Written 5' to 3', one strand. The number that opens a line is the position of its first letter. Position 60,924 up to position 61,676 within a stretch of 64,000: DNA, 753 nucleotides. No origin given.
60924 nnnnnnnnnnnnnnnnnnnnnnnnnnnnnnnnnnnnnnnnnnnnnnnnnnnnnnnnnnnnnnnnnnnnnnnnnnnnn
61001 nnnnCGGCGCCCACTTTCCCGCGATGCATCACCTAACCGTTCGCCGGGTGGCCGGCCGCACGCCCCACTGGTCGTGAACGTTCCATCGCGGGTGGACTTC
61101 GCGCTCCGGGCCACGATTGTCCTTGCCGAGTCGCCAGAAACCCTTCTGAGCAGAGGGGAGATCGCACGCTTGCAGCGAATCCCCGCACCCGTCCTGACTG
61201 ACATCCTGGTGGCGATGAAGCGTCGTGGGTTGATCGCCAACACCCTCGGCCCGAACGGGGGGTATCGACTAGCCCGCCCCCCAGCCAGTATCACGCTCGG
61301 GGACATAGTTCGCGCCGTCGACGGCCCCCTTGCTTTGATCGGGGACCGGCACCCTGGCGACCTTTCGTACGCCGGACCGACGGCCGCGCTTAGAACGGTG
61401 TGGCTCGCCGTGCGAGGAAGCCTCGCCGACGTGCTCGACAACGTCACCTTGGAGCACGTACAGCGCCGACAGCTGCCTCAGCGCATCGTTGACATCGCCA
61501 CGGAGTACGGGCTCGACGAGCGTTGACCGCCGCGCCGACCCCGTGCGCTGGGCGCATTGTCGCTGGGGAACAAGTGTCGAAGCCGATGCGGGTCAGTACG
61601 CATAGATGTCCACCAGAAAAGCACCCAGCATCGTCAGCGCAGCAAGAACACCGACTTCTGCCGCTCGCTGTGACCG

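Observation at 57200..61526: Sulfate ABC transporter operon with palindromic operator in its promoter and an Rrf2 regulator encoded immediately downstream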

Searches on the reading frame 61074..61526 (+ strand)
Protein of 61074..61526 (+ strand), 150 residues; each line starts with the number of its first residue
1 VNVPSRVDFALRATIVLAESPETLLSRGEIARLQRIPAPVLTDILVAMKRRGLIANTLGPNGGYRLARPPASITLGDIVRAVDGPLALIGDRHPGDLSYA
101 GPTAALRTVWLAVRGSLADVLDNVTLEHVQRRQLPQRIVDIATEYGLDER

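Call 6: search_protein_families(library=ncbifam, proteins=[window:61074-61526:+], max_evalue=0.001)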
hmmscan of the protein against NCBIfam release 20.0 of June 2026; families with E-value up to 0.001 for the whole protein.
window:61074-61526:+ (150 aa): 7 families
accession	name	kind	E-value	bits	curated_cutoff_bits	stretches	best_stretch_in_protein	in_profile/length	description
TIGR00738.1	rrf2_super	superfamily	1.1e-26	93.3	73.3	1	1-129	1-130/132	Rrf2 family transcriptional regulator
TIGR02944.1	suf_reg_Xantho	equivalog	2.9e-15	56.8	110.65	1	6-127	7-128/130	SUF system Fe-S cluster assembly regulator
NF047409.1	Cys_reg_CymR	equivalog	3.6e-14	53.1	195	1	8-132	8-126/139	cysteine metabolism transcriptional regulator CymR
NF008240.0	PRK11014.1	equivalog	1.6e-11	44.4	182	1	2-129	2-127/141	nitric oxide-sensing transcriptional repressor NsrR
TIGR02010.1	IscR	equivalog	3.9e-11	42.9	207.55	1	1-131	1-131/135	Fe-S cluster assembly transcriptional regulator IscR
NF008886.0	PRK11920.1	equivalog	1.6e-09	37.6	193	1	1-87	1-87/153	iron-responsive transcriptional regulator RirA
NF008110.0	PRK10857.1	equivalog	1.4e-08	34.7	275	1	8-133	8-133/164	Fe-S cluster assembly transcriptional regulator IscR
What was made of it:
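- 61074..61526 (+): Cysteine-free Rrf2-family regulator (150 aa, GTG start). TIGR00738, 93.3 bits against cutoff 73.3; CymR model 53.1 against cutoff 195 (call 6).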

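Call 7: search_protein_families(library=pfam, proteins=[window:61074-61526:+], max_evalue=0.001)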
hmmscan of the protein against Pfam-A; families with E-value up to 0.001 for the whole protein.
window:61074-61526:+ (150 aa): 1 family
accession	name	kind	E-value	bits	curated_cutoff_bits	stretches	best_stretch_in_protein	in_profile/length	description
PF02082.26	Rrf2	-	2.7e-30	105.7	30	1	5-129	3-129/132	Iron-dependent Transcriptional regulator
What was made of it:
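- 61074..61526 (+): PF02082, E=2.7e-30 (call 7).
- Checked: The ORF 61074-61526 is an Rrf2 protein (Pfam PF02082, E=2.7e-30, call 7).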

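Call 10: find_homologous_proteins(query=window:61074-61526:+)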
Query window:61074-61526:+ (150 aa): 261 proteins with E <= 0.001 among 708 candidates; the best 120 are listed.
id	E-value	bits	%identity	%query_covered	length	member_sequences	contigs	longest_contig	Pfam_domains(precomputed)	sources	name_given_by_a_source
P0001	1.4e-89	315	100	100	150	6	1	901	PF02082.27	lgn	-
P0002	4.5e-70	252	82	100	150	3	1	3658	PF02082.27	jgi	-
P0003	2.2e-34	136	47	100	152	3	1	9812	PF02082.27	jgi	-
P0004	5.1e-31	125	47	95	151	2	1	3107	PF02082.27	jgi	jgi:Rrf2 family protein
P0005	2.8e-30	123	44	96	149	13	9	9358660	PF02082.27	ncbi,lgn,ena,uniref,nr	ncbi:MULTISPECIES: RrF2 family transcriptional regulator [Nonomuraea]|uniref:RrF2 family transcripti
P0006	8.1e-30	122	47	96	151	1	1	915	PF02082.27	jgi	jgi:Rrf2 family protein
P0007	8.9e-29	118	44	78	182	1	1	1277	PF02082.27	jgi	jgi:Rrf2 family protein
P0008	1.1e-28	118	43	94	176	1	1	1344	PF02082.27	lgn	-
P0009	1.5e-28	117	43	92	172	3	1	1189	PF02082.27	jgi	jgi:Rrf2 family protein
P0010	1.9e-28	117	43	95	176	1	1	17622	PF02082.27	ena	-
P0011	2.0e-28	117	42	95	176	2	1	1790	PF02082.27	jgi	jgi:Rrf2 family protein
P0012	2.3e-28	117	46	97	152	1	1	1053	PF02082.27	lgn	-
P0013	2.6e-28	117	44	91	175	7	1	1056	PF02082.27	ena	-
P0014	4.3e-28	116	43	91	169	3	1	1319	PF02082.27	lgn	-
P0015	5.2e-28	116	46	90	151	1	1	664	PF02082.27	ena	-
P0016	6.0e-28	115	44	96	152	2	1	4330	PF02082.27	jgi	jgi:Rrf2 family protein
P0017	6.2e-28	115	42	95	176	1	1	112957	PF02082.27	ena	-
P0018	7.0e-28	115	47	92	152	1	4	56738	PF02082.27,PF03444.22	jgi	jgi:Rrf2 family protein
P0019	8.2e-28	115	41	95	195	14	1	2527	PF02082.27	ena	-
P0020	1.1e-27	115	42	96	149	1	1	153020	PF02082.27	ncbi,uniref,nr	ncbi:Rrf2 family transcriptional regulator [Sphaerisporangium rufum]|uniref:Rrf2 family transcriptio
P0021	1.1e-27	115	44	96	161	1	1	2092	PF02082.27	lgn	-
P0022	1.7e-27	114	45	97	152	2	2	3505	PF02082.27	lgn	-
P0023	2.9e-27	113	41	96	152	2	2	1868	PF02082.27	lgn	-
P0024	3.0e-27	113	44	93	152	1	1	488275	PF02082.27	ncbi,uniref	ncbi:RrF2 family transcriptional regulator [Streptomyces sp. NPDC059445]|uniref:RrF2 family transcri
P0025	3.8e-27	113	44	93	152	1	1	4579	PF02082.27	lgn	-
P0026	3.8e-27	113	45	93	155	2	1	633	PF02082.27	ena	-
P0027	4.8e-27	113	45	92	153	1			PF02082.27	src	-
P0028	5.1e-27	112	41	94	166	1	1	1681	PF02082.27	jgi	jgi:Rrf2 family protein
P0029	5.2e-27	112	43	93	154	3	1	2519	PF02082.27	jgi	jgi:Rrf2 family protein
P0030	5.9e-27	112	40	94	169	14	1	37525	PF02082.27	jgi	jgi:Rrf2 family protein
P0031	6.2e-27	112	44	93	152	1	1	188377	PF02082.27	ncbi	ncbi:RrF2 family transcriptional regulator [Streptomyces sp. NPDC001935]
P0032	7.9e-27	112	40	94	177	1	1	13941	PF02082.27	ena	-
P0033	8.1e-27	112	40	100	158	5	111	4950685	PF02082.27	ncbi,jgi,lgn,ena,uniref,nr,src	ncbi:Rrf2 family transcriptional regulator [Mycolicibacterium thermoresistibile]|jgi:Rrf2 family pro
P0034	1.0e-26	111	40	94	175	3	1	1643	PF02082.27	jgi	-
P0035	1.1e-26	111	42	96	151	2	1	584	PF02082.27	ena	-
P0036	1.2e-26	111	40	96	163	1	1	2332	PF02082.27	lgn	-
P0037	1.2e-26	111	41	94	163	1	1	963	PF02082.27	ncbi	-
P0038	1.8e-26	111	42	94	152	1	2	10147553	PF02082.27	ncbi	ncbi:Rrf2 family transcriptional regulator [Streptomyces sp. NBC_00510]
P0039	2.1e-26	110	43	93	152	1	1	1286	PF02082.27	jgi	jgi:Rrf2 family protein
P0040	2.1e-26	110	41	96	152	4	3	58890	PF02082.27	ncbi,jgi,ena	-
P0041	2.2e-26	110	42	94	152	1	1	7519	PF02082.27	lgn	-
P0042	2.2e-26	110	40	100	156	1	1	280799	PF02082.27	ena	-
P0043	2.3e-26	110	42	94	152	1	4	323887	PF02082.27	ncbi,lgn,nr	ncbi:RrF2 family transcriptional regulator [Streptomyces sp. NPDC001902]|nr:Rrf2 family transcriptio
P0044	2.3e-26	110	45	92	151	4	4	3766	PF02082.27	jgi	jgi:Rrf2 family protein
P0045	2.4e-26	110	42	77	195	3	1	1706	PF02082.27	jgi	jgi:Rrf2 family protein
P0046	2.7e-26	110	42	77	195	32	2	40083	PF02082.27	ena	-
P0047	2.9e-26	110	43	93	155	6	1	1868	PF02082.27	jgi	jgi:Rrf2 family protein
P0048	3.0e-26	110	43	93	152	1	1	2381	PF02082.27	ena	-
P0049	3.1e-26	110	43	93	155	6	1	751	PF02082.27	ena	-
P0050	3.4e-26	110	44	93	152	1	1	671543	PF02082.27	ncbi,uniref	ncbi:RrF2 family transcriptional regulator [Streptomyces sp. NPDC001914]|uniref:RrF2 family transcri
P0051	4.1e-26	110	44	93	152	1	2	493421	PF02082.27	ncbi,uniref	ncbi:Rrf2 family transcriptional regulator [Streptomyces sp. NPDC026665]|uniref:RrF2 family transcri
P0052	4.2e-26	110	45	92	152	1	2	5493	PF02082.27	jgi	jgi:Rrf2 family protein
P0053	4.5e-26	109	43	95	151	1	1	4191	PF02082.27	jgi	jgi:Rrf2 family protein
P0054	4.7e-26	109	43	95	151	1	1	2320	PF02082.27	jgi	jgi:Rrf2 family protein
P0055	5.4e-26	109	44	93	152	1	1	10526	PF02082.27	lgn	-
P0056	5.4e-26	109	43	77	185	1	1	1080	PF02082.27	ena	-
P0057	5.7e-26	109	44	93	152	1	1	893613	PF02082.27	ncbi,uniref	ncbi:RrF2 family transcriptional regulator [Streptomyces sp. NPDC056738]|uniref:RrF2 family transcri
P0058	6.0e-26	109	41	95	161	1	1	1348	PF02082.27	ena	-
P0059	6.2e-26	109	43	93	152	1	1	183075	PF02082.27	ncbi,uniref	ncbi:RrF2 family transcriptional regulator [Streptomyces sp. NPDC059371]|uniref:RrF2 family transcri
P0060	7.2e-26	109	41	99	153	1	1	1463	PF02082.27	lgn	-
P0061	7.5e-26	109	43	85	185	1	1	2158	PF02082.27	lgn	-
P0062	8.4e-26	109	41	97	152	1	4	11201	PF02082.27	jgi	jgi:Rrf2 family protein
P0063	9.0e-26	108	42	96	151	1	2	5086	PF02082.27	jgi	jgi:Rrf2 family protein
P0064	9.6e-26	108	44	95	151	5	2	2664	PF02082.27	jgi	jgi:Rrf2 family protein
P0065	1.1e-25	108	41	92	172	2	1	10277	PF02082.27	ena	-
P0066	1.3e-25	108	43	92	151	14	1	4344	PF02082.27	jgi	jgi:Rrf2 family protein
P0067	1.5e-25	108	42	77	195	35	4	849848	PF02082.27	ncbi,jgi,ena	jgi:Rrf2 family protein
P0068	1.7e-25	108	43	83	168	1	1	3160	PF02082.27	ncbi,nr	ncbi:MAG: Rrf2 family transcriptional regulator, partial [Chloroflexota bacterium]|nr:Rrf2 family tr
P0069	1.8e-25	107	42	93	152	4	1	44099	PF02082.27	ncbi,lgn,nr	ncbi:Rrf2 family transcriptional regulator [Streptomyces sp. PA03-6a]|nr:Rrf2 family transcriptional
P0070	1.9e-25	107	43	92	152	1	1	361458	PF02082.27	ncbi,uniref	ncbi:RrF2 family transcriptional regulator [Streptomyces erythrochromogenes]|uniref:RrF2 family tran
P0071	2.0e-25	107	41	96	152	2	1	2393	PF02082.27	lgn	-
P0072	2.1e-25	107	38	96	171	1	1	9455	PF02082.27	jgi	jgi:Rrf2 family protein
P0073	2.3e-25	107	41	97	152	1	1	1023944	PF02082.27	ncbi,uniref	ncbi:RrF2 family transcriptional regulator [Streptomyces sp. NPDC002580]|uniref:RrF2 family transcri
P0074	2.3e-25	107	40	97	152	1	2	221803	PF02082.27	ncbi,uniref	ncbi:Rrf2 family transcriptional regulator [Streptomyces sp. NPDC048404]|uniref:RrF2 family transcri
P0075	2.5e-25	107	43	95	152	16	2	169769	PF02082.27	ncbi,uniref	ncbi:RrF2 family transcriptional regulator [Streptomyces sp. NPDC059781]|uniref:RrF2 family transcri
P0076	2.6e-25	107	43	77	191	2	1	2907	PF02082.27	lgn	-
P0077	3.3e-25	107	40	94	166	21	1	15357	PF02082.27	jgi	jgi:Rrf2 family protein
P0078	3.4e-25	107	43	90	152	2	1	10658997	PF02082.27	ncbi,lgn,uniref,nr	ncbi:RrF2 family transcriptional regulator [Streptomyces sp. NBC_01304]|uniref:RrF2 family transcrip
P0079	3.5e-25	107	40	94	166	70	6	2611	PF02082.27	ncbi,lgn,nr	ncbi:MAG TPA: Rrf2 family transcriptional regulator [Candidatus Limnocylindria bacterium]|nr:Rrf2 fa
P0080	3.5e-25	107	45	90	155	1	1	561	PF02082.27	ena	-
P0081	3.8e-25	106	49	71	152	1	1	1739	PF02082.27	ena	-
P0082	4.5e-25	106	43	93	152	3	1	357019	PF02082.27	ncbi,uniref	ncbi:RrF2 family transcriptional regulator [Streptomyces sp. NPDC058122]|uniref:RrF2 family transcri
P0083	5.0e-25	106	41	96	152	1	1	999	PF02082.27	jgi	jgi:Rrf2 family protein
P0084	6.5e-25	106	40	96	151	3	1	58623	PF02082.27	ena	-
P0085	6.7e-25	106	40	90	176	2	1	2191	PF02082.27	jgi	-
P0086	7.6e-25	105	42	92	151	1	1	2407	PF02082.27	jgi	jgi:Rrf2 family protein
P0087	9.1e-25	105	43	99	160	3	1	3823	PF02082.27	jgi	jgi:Rrf2 family protein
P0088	9.5e-25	105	42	92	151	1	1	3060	PF02082.27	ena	-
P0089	1.0e-24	105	40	94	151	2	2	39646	PF02082.27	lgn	-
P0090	1.0e-24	105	41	94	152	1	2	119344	PF02082.27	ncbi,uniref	ncbi:RrF2 family transcriptional regulator [Actinacidiphila glaucinigra]|uniref:RrF2 family transcri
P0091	1.1e-24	105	41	94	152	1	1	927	PF02082.27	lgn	-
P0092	1.2e-24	105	43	93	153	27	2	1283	PF02082.27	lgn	-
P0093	1.2e-24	105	42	85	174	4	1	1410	PF02082.27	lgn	-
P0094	1.3e-24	105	44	85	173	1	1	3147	PF02082.27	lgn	-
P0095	1.4e-24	105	42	96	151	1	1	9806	PF02082.27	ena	-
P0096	1.5e-24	104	42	92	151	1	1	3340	PF02082.27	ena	-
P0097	1.5e-24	104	41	94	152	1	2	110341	PF02082.27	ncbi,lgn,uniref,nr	ncbi:RrF2 family transcriptional regulator [Actinacidiphila glaucinigra]|uniref:Transcriptional regu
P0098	1.5e-24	104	42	95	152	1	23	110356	PF02082.27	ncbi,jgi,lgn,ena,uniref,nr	ncbi:Rrf2 family transcriptional regulator [Streptomyces sp. 7-21]|jgi:Rrf2 family protein|uniref:Rr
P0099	1.6e-24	104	42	92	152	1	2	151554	PF02082.27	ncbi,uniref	ncbi:Rrf2 family transcriptional regulator [Streptomyces sp. BF23-18]|uniref:RrF2 family transcripti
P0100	1.7e-24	104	42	92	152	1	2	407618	PF02082.27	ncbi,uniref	ncbi:Rrf2 family transcriptional regulator [Streptomyces sp. SAS_267]|uniref:RrF2 family transcripti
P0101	1.8e-24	104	40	97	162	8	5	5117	PF02082.27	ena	-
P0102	1.8e-24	104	44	85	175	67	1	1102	PF02082.27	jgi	jgi:Rrf2 family protein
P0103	2.0e-24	104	40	94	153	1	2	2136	PF02082.27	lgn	-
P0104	2.1e-24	104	40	96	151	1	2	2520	PF02082.27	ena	-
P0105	2.4e-24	104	41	95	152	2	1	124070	PF02082.27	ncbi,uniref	ncbi:RrF2 family transcriptional regulator [Streptomyces nitrosporeus]|uniref:RrF2 family transcript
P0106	2.8e-24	104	41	92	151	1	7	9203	PF02082.27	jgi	jgi:Rrf2 family protein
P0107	2.8e-24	104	45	86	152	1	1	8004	PF02082.27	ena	-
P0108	2.9e-24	104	40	96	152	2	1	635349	PF02082.27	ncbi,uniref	ncbi:RrF2 family transcriptional regulator [Streptomyces kanasensis]|uniref:RrF2 family transcriptio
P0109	2.9e-24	104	41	93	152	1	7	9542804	PF02082.27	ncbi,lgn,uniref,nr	ncbi:Rrf2 family transcriptional regulator [Actinacidiphila glaucinigra]|uniref:RrF2 family transcri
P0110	3.0e-24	103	41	91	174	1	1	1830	PF02082.27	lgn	-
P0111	3.4e-24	103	43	70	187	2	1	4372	PF02082.27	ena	-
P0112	3.6e-24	103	44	93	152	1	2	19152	PF02082.27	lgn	-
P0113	4.0e-24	103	41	92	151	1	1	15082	PF02082.27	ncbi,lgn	-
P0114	4.3e-24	103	41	97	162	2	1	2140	PF02082.27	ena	-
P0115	4.7e-24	103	39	96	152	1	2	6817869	PF02082.27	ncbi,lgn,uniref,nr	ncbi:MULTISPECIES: RrF2 family transcriptional regulator [Streptomyces]|uniref:Rrf2 family transcrip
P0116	4.8e-24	103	39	96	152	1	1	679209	PF02082.27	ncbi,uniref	ncbi:RrF2 family transcriptional regulator [Streptomyces sp. NPDC016309]|uniref:RrF2 family transcri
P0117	6.5e-24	102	39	94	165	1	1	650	PF02082.27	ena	-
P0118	6.7e-24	102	42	93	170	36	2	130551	PF02082.27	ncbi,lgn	ncbi:Rrf2 family transcriptional regulator [Janibacter anophelis]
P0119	7.5e-24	102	45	89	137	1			PF02082.27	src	-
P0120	8.5e-24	102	41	92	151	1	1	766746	PF02082.27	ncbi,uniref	ncbi:Rrf2 family transcriptional regulator [Streptomyces sp. NPDC049837]|uniref:RrF2 family transcri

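Call 11: find_encoding_contigs(protein=P0002, flank=10000, max_places=3)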
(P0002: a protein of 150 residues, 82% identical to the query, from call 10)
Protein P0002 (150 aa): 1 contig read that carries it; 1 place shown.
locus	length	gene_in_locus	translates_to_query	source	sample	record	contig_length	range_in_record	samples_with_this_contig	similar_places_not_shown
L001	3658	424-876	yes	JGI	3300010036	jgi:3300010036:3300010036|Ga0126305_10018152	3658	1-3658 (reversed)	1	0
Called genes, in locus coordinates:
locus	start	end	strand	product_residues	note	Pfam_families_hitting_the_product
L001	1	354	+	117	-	?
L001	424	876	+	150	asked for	PF02082:Rrf2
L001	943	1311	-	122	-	-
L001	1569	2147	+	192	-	-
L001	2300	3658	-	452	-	?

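Call 12: find_encoding_contigs(protein=P0003, flank=10000, max_places=3)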
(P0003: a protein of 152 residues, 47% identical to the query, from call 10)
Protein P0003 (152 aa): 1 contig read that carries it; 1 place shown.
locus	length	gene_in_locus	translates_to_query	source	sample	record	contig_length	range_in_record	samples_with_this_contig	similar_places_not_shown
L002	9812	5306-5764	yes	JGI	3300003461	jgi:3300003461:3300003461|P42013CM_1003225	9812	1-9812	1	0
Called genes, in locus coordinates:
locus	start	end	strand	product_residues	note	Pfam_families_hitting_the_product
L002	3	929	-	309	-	?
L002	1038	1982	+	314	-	PF05138:PaaA_PaaC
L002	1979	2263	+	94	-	PF06243:PaaB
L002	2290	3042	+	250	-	PF05138:PaaA_PaaC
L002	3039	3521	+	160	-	PF01883:FeS_assembly_P, PF23451:Zn_ribbon_PaaD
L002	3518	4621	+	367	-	PF00970:FAD_binding_6, PF00175:NAD_binding_1, PF00111:Fer2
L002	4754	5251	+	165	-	PF07883:Cupin_2 (weak)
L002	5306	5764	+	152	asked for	PF02082:Rrf2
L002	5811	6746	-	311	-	-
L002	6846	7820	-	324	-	PF02678:Pirin, PF05726:Pirin_C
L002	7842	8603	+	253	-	PF00483:NTP_transferase, PF12804:NTP_transf_3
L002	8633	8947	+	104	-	PF11662:DUF3263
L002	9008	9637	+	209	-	PF13399:LytR_C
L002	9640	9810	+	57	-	?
